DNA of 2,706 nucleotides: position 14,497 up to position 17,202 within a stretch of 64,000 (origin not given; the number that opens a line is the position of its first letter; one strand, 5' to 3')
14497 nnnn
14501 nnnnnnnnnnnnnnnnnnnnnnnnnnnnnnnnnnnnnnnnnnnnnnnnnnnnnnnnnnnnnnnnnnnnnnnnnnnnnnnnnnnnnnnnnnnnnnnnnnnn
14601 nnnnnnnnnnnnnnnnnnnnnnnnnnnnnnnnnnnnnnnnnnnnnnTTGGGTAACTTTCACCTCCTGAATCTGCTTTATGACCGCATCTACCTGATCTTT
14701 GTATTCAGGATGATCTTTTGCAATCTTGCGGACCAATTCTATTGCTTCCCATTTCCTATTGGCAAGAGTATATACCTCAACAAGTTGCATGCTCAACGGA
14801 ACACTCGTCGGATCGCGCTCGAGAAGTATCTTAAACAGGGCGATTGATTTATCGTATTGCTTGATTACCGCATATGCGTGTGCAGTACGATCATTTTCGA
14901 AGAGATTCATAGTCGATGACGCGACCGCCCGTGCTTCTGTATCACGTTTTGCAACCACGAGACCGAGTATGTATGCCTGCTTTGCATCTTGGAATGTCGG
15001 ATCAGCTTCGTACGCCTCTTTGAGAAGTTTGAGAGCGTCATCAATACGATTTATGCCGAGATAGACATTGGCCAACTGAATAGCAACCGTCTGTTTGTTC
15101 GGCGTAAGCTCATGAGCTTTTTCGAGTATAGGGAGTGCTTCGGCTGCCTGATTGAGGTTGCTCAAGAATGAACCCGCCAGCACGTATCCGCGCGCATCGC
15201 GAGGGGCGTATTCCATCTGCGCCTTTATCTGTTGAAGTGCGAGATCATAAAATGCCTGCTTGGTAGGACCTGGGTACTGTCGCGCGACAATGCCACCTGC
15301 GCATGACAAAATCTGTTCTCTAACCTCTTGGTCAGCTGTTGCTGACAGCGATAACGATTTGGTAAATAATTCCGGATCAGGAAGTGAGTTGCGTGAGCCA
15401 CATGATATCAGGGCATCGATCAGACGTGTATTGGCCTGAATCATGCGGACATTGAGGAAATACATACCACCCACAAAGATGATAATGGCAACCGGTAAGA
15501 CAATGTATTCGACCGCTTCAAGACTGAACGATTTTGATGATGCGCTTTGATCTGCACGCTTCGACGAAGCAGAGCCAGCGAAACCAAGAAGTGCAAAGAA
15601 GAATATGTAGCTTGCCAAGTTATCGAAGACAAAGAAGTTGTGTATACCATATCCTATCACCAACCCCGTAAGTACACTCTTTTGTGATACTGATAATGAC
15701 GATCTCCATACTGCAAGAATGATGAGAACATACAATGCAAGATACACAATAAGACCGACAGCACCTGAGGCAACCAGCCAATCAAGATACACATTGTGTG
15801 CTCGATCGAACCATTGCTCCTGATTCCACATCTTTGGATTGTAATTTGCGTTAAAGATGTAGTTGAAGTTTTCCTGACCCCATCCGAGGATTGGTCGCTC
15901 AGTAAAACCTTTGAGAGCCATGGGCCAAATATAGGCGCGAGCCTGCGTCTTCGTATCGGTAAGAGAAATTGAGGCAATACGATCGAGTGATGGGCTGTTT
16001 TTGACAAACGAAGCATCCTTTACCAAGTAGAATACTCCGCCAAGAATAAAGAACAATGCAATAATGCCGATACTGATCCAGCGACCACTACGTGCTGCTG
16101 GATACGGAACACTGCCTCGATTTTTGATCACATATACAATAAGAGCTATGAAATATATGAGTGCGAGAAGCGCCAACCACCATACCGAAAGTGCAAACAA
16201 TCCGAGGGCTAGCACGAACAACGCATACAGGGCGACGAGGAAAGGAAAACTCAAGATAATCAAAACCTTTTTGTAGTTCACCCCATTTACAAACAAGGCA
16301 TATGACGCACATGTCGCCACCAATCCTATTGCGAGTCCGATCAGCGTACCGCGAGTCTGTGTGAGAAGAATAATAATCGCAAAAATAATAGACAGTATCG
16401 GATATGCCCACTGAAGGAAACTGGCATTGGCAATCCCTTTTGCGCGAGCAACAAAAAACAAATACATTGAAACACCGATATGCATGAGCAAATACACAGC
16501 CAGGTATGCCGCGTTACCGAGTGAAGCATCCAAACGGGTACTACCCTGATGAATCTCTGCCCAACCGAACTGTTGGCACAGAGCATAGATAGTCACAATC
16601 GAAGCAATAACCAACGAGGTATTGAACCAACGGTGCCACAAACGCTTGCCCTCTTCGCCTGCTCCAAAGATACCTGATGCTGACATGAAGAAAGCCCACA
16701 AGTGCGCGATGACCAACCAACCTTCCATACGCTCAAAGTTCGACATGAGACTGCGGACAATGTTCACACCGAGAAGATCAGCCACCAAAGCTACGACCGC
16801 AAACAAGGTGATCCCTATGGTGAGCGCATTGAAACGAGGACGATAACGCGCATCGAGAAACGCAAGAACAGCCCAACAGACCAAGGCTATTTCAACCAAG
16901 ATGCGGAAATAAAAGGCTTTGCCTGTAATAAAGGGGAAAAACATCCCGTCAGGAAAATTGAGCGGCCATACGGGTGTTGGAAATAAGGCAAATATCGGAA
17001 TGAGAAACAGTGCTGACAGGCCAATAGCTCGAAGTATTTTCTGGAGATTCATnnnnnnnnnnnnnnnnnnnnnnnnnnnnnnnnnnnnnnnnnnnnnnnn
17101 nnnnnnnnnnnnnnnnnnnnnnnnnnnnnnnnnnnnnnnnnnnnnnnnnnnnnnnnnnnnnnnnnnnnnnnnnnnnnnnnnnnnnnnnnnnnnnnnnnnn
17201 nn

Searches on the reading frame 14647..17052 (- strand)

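Call 94: search_protein_families(library=pfam, proteins=[window:14647-17052:-], max_evalue=0.00001)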
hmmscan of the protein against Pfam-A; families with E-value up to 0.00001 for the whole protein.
window:14647-17052:- (802 aa): 7 families
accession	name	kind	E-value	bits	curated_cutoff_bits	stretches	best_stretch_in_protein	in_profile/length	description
PF04932.20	Wzy_C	-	4.2e-17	62.8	31.7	1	278-438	2-149/149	O-Antigen ligase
PF14559.12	TPR_19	-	5.3e-15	55.9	25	1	634-691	5-62/68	Tetratricopeptide repeat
PF13428.12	TPR_14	-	5.8e-10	39.3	23.5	0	658-694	5-41/44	Tetratricopeptide repeat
PF07719.23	TPR_2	-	5.9e-09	35.8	27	0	658-686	5-33/34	Tetratricopeptide repeat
PF13181.12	TPR_8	-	3.8e-07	30.2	25.7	0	620-652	1-33/34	Tetratricopeptide repeat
PF23914.1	TPR_CcmH_CycH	-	7.5e-07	29.6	42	1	593-710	24-141/158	Cytochrome c-type biogenesis protein H TPR domain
PF13424.12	TPR_12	-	1.5e-06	28.7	30.1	0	623-684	6-75/77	Tetratricopeptide repeat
